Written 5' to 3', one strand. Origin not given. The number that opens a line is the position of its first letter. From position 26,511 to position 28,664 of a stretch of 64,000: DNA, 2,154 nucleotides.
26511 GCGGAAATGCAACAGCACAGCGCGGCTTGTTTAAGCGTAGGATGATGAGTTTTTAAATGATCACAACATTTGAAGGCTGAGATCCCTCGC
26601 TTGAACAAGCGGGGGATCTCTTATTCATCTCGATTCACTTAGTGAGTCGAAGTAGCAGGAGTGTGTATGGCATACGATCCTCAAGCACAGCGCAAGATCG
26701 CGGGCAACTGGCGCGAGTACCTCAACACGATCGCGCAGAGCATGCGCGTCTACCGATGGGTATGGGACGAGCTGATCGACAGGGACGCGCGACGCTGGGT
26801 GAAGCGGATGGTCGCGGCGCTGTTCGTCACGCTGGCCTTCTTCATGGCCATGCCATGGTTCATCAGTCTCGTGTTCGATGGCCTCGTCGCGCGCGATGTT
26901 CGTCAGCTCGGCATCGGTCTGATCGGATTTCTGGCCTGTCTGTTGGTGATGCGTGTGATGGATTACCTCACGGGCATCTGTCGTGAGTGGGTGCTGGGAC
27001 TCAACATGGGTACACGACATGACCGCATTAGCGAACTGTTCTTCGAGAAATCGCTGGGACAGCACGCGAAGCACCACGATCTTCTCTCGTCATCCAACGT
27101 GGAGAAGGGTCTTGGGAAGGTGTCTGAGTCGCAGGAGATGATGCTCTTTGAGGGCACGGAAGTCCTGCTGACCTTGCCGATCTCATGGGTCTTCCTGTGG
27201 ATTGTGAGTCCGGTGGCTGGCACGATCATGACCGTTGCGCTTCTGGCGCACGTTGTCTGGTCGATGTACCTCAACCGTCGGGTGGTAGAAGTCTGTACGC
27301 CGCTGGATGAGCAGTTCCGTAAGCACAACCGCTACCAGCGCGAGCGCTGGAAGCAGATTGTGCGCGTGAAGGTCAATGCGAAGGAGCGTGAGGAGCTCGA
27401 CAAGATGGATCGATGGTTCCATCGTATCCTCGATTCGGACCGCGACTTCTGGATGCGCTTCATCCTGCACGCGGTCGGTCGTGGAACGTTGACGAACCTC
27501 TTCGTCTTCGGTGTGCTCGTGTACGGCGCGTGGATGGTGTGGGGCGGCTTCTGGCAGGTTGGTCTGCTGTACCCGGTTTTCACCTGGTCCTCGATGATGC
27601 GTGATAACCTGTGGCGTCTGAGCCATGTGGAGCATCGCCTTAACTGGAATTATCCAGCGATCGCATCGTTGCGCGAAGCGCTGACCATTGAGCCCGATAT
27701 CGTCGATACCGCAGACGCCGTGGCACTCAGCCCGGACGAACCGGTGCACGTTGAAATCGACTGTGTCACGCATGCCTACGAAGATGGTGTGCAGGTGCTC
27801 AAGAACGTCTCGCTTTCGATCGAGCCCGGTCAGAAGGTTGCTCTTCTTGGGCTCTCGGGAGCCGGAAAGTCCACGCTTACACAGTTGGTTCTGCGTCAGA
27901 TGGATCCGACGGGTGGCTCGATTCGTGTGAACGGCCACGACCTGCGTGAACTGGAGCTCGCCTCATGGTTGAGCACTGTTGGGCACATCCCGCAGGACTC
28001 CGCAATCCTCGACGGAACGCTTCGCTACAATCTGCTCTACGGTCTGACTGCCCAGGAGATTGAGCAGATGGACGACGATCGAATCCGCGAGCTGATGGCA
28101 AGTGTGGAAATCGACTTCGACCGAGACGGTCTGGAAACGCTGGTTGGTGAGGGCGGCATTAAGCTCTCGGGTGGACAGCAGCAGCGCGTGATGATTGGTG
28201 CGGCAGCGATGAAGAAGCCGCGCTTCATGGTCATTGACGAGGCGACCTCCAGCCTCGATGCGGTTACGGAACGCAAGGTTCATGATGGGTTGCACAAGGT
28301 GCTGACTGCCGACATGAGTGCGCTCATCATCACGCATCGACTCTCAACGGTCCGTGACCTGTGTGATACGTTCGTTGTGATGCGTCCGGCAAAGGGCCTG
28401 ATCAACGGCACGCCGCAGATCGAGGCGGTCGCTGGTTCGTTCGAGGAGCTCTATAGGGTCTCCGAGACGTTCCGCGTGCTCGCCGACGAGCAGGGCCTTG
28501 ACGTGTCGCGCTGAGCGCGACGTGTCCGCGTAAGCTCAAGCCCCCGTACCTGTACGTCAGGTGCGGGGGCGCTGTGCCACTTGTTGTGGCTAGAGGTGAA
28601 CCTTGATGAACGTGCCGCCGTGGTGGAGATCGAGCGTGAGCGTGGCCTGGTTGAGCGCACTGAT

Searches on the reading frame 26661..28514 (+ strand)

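Call 60: search_protein_families(library=pfam, proteins=[window:26661-28514:+], max_evalue=0.01)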
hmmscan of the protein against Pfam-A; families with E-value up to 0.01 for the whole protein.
window:26661-28514:+ (617 aa): 5 families
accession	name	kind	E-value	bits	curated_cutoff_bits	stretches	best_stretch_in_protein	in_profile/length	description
PF00005.33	ABC_tran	-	4.5e-30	105.5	25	1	380-530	1-137/137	ABC transporter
PF00664.28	ABC_membrane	-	4.4e-06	27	28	1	53-310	7-267/274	ABC transporter transmembrane region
PF02463.25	SMC_N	-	2.7e-05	24.1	40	1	411-574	100-211/220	RecF/RecN/SMC N terminal domain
PF06414.18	Zeta_toxin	-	0.00065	19.6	22.3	1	397-431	23-57/199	Zeta toxin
PF13191.12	AAA_16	-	0.0041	18.1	32.6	1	392-529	26-142/167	AAA ATPase domain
